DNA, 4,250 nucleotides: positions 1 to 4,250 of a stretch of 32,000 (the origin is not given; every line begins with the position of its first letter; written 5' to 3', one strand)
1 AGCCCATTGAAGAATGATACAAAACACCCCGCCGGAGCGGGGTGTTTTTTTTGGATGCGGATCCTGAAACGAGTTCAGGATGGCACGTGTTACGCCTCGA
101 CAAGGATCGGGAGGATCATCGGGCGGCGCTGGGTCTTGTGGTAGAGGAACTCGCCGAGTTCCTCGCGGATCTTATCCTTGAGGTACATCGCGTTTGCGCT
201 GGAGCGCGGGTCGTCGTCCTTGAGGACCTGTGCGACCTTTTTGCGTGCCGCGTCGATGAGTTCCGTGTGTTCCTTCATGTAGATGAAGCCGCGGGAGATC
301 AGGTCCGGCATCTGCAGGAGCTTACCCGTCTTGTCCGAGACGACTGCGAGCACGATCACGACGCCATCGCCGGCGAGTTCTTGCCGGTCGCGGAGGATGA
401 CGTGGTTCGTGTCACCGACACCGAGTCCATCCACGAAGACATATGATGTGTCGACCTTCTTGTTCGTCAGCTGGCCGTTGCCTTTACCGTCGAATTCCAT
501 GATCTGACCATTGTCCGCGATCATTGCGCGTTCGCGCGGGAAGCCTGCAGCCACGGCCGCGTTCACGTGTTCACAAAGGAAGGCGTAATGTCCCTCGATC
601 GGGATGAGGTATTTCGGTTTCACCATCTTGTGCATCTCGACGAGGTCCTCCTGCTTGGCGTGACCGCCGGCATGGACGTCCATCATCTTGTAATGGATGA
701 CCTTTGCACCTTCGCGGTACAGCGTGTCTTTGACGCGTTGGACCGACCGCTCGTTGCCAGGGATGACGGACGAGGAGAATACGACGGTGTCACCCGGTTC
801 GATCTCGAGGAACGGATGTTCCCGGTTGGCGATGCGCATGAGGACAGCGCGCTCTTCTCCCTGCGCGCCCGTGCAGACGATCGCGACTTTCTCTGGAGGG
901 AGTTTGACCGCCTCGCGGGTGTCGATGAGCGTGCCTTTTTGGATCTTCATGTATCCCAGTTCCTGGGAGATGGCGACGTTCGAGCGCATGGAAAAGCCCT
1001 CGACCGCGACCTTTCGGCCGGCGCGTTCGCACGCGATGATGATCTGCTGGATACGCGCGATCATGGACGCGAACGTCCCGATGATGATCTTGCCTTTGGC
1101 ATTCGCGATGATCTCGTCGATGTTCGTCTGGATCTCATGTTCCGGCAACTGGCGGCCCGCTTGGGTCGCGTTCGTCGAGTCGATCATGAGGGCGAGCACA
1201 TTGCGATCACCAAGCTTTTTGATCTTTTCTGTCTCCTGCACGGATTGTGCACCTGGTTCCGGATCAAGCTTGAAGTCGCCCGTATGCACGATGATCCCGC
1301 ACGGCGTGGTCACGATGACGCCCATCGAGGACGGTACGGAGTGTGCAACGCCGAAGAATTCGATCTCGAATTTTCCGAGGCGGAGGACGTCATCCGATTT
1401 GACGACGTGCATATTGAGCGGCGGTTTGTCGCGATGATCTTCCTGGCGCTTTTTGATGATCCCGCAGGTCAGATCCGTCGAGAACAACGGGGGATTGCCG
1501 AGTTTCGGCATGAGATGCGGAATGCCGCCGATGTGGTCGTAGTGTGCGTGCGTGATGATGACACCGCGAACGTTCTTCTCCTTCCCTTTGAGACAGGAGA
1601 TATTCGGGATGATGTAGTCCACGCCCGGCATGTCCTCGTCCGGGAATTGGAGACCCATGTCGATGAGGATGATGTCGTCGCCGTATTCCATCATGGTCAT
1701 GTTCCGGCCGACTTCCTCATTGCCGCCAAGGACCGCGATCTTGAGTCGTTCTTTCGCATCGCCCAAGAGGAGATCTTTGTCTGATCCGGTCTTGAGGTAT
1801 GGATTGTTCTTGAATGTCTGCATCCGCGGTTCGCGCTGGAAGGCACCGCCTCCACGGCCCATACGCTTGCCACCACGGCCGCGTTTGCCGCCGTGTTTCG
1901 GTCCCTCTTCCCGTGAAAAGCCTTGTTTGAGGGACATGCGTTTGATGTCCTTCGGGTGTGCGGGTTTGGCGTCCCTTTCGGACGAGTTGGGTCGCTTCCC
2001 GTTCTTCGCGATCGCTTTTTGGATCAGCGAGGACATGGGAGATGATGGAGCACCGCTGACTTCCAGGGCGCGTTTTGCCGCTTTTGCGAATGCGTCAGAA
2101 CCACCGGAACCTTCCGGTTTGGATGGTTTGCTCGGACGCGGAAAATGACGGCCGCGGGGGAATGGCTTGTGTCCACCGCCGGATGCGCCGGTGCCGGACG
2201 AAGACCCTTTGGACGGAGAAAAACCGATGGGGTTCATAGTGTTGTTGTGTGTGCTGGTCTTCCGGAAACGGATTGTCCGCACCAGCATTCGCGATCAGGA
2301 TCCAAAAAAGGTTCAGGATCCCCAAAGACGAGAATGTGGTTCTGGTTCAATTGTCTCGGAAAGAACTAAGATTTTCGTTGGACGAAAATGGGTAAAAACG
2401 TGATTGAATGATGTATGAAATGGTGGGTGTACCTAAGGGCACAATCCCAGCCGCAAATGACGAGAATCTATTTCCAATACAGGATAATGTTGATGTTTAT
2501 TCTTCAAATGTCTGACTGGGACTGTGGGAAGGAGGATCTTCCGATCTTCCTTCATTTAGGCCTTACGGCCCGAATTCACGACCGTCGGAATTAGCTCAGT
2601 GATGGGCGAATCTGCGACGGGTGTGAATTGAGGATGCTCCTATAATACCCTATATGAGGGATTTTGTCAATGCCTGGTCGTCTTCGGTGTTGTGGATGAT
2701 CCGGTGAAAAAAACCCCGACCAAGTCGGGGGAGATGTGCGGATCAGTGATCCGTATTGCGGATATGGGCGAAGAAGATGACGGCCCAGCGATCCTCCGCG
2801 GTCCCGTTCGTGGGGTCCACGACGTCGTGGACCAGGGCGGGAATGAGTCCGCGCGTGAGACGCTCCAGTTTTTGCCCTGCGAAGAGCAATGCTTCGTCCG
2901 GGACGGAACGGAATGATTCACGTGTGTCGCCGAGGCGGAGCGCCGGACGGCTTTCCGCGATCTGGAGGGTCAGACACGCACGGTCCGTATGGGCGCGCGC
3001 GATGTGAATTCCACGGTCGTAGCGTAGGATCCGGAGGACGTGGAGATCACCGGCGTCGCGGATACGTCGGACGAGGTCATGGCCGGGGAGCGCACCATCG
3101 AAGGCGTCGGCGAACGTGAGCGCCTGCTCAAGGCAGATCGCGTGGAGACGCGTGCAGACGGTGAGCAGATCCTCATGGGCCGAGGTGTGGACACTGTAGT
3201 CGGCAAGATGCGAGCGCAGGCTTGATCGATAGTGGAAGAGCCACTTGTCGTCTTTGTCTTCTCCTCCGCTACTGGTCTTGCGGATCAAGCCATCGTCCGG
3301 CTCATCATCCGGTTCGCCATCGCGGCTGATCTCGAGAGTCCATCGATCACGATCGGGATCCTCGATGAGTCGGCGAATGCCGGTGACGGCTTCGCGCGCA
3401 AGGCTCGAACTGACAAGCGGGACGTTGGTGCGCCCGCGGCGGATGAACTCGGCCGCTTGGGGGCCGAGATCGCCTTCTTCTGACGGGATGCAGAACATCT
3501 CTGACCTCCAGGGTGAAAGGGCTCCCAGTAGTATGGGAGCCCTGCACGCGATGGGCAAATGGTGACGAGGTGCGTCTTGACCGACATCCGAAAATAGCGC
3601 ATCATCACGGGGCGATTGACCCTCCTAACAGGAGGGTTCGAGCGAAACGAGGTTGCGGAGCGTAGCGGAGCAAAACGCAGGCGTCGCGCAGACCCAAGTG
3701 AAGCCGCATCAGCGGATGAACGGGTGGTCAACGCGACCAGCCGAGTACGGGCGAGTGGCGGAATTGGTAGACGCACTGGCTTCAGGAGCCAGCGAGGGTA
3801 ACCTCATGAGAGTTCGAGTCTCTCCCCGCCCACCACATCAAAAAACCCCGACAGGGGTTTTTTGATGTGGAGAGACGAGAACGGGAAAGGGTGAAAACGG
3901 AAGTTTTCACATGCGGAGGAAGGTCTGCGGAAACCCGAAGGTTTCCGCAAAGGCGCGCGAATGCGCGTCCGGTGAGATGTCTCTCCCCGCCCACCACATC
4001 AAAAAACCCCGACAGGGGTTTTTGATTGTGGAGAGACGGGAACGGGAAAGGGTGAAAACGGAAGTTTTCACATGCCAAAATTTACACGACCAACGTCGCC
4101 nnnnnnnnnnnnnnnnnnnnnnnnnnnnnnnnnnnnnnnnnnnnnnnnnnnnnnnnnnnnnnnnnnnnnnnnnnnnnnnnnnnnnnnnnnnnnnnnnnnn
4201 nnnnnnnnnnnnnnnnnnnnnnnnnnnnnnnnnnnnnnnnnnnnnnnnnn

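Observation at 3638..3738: Conserved structured ~65-100-nt element immediately upstream of tRNA-Leu, tRNA-Phe and tRNA-Ile(GAU)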

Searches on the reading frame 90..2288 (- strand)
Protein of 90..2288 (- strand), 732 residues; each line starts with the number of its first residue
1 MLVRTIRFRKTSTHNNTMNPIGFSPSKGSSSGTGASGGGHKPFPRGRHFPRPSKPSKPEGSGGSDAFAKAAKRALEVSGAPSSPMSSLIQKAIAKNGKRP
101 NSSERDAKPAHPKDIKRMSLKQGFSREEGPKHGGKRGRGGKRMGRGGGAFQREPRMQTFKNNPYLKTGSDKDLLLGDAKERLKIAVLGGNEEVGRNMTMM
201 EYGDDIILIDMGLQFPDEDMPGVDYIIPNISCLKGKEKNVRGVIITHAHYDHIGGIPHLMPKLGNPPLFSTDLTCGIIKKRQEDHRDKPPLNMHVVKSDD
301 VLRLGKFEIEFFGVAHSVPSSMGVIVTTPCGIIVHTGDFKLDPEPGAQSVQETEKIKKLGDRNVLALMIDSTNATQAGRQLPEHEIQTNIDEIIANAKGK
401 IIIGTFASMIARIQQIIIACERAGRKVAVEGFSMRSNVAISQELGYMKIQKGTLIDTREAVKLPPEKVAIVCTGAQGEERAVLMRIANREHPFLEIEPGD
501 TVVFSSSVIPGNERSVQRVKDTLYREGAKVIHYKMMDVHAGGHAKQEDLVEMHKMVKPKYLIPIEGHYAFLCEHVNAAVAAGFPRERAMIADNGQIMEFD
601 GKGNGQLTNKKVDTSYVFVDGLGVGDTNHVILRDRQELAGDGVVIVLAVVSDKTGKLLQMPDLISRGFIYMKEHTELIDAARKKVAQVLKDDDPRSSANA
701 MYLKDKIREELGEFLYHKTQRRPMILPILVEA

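Call 14: search_protein_families(library=pfam, proteins=[window:90-2288:-])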
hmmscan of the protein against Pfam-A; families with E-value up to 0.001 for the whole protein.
window:90-2288:- (732 aa): 4 families
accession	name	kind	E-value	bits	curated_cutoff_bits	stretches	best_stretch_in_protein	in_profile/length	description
PF22505.1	RNase_J_b_CASP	-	1.2e-44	151.6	27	1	398-523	1-126/126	Ribonuclease J, beta-CASP domain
PF17770.6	RNase_J_C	-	5e-29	101.7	23.8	1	631-731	1-101/102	Ribonuclease J C-terminal domain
PF12706.13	Lactamase_B_2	-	2.7e-14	53.7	27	1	238-344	29-148/200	Beta-lactamase superfamily domain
PF00753.33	Lactamase_B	-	1.2e-13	51.9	22.7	1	194-346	5-157/196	Metallo-beta-lactamase superfamily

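Call 43: find_encoding_contigs(protein=window:90-2288:-, flank=10000, max_places=3)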
Protein window:90-2288:- (732 aa): 1 contig read that carries it; 1 place shown.
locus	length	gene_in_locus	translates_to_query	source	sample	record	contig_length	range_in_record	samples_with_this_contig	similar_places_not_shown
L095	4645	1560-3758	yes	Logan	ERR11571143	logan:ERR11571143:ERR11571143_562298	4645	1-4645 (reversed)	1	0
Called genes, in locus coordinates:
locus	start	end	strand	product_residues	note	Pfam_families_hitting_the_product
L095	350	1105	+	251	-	PF03171:2OG-FeII_Oxy (weak)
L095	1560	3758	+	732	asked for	PF00753:Lactamase_B, PF23023:Anti-Pycsar_Apyc1 (faint), PF12706:Lactamase_B_2, PF22505:RNase_J_b_CASP, PF17770:RNase_J_C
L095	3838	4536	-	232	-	-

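Call 76: find_homologous_proteins(query=L095:350-1105:+, max_evalue=1e-30)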
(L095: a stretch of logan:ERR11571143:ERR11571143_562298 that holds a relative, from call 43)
Query L095:350-1105:+ (251 aa): 3 proteins with E <= 1e-30 among 2189 candidates.
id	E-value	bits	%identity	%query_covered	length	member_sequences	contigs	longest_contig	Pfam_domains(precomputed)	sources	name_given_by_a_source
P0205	9.4e-165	564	100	100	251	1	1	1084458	PF03171.27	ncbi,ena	-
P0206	4.3e-63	231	50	92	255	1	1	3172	PF03171.27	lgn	-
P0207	8.8e-56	207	48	92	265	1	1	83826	PF03171.27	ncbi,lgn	ncbi:MAG: 2OG-Fe(II) oxygenase family protein [Patescibacteria group bacterium]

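Call 77: find_encoding_contigs(protein=P0207, flank=10000, max_places=2)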
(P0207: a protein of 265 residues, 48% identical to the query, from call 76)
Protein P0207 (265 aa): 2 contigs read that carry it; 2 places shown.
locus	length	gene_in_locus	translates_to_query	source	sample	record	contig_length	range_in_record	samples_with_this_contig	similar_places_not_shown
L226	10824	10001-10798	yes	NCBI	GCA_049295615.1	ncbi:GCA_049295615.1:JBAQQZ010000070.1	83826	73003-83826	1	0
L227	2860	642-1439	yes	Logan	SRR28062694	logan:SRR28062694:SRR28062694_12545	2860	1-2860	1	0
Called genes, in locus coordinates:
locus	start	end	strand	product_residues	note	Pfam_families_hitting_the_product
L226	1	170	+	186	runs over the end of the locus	PF02224:Cytidylate_kin (faint), PF13189:Cytidylate_kin2, PF13207:AAA_17, PF13238:AAA_18, PF01202:SKI (faint)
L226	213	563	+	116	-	PF01245:Ribosomal_L19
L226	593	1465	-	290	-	PF02369:Big_1, PF09134:Invasin_D3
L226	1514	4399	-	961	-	PF00005:ABC_tran (faint), PF02463:SMC_N (faint), PF13191:AAA_16 (faint), PF13304:AAA_21 (faint), PF13555:AAA_29 (faint), PF17760:UvrA_inter, PF17755:UvrA_DNA-bind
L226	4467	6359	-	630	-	PF18895:T4SS_pilin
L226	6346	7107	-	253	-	PF13462:Thioredoxin_4, PF01323:DSBA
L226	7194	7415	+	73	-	PF03840:SecG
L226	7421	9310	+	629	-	PF00496:SBP_bac_5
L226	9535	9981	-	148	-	PF01541:GIY-YIG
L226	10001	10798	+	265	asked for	PF03171:2OG-FeII_Oxy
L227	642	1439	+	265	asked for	PF03171:2OG-FeII_Oxy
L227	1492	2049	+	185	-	PF03358:FMN_red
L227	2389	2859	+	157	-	?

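Call 78: find_encoding_contigs(protein=P0206, flank=5000, max_places=2)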
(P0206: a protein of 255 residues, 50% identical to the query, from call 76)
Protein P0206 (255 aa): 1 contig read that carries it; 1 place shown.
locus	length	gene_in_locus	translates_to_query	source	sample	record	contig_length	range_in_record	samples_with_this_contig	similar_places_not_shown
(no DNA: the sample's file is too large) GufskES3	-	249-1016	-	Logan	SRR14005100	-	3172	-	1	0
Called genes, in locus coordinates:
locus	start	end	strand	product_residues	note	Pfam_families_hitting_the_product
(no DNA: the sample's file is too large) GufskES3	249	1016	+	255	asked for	PF03171:2OG-FeII_Oxy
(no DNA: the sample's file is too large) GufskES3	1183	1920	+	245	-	-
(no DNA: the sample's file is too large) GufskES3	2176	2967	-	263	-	PF01520:Amidase_3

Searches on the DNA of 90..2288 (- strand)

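Call 80: search_with_rna_model(model_id=R1, sources=[L226, L227], max_evalue=10)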
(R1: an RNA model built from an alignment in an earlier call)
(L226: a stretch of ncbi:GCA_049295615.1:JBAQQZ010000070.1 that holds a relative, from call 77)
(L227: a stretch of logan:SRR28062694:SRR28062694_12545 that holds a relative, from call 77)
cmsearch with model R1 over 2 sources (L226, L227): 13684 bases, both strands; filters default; matches with E-value up to 10: 0.
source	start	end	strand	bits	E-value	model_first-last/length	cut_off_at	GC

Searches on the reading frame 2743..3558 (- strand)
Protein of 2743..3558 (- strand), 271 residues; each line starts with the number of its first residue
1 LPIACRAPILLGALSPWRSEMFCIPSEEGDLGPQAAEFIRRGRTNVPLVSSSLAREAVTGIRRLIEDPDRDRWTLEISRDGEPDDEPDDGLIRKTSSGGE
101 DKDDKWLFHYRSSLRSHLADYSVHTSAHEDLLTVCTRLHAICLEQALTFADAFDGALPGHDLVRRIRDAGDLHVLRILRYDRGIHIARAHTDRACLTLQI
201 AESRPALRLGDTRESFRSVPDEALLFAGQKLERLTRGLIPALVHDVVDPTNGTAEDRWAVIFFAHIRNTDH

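Call 14: search_protein_families(library=pfam, proteins=[window:2743-3558:-])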
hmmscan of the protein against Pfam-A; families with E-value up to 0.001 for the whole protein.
window:2743-3558:- (271 aa): 1 family
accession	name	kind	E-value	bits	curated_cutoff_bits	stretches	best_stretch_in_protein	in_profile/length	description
PF03171.26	2OG-FeII_Oxy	-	3.3e-06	27.8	23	1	188-265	23-100/101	2OG-Fe(II) oxygenase superfamily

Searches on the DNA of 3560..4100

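Call 40: search_rna_families(source=window, start=3560, end=4100, threshold=evalue, max_evalue=10)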
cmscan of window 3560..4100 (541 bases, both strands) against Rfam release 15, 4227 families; matches with E-value up to 10: 16.
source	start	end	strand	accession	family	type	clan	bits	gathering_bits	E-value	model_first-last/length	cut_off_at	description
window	3749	3832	+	RF00005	tRNA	Gene; tRNA;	CL00001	51.4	29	3.4e-10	1-71/71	no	tRNA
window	3823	4042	-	RF04209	MIR7533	Gene; miRNA;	-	25.8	230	0.004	25-225/249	no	MIR7533 microRNA precursor family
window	3812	3881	+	RF03301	mir-3154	Gene; miRNA;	-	19.2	64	0.6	1-86/86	no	mir-3154 microRNA precursor family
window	3970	4025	+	RF02985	ftsZ-DE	Gene; sRNA;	-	17.8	72.2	0.67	1-69/69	no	ftsZ-DE RNA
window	3824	3880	-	RF03861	mir-4484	Gene; miRNA;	-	16.6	90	4.4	1-89/89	no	mir-4484 microRNA precursor family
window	3815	3883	-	RF00954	MIR1446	Gene; miRNA;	-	15.8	70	2.2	1-105/105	no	MIR1446 microRNA precursor family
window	3826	3875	-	RF03892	mir-4860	Gene; miRNA;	-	15.5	100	3.5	1-74/74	no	mir-4860 microRNA precursor family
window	3977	4039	+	RF03301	mir-3154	Gene; miRNA;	-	15.3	64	6.9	1-86/86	no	mir-3154 microRNA precursor family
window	3759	3868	+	RF00106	RNAI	Gene; antisense;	-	15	47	3.4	1-102/102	no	RNAI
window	3822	3887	-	RF03301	mir-3154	Gene; miRNA;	-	14.7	64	9.6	1-86/86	no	mir-3154 microRNA precursor family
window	3835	3915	-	RF00106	RNAI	Gene; antisense;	-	14.4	47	4.8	1-102/102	no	RNAI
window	3824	3880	+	RF04209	MIR7533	Gene; miRNA;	-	14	230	3.1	1-249/249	no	MIR7533 microRNA precursor family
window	3860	3977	+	RF00509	snosnR64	Gene; snRNA; snoRNA; CD-box;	CL00069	14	38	6.6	1-105/105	no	Small nucleolar RNA snR64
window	3959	4030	-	RF00107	FinP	Gene;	CL00016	13.6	45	8.3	1-76/76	no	FinP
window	3808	3824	-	RF04351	Plastid-psbl-rps4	Cis-reg;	-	13.1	68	9.4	9-25/53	no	Plastid-psbl-rps4 3UTR RNA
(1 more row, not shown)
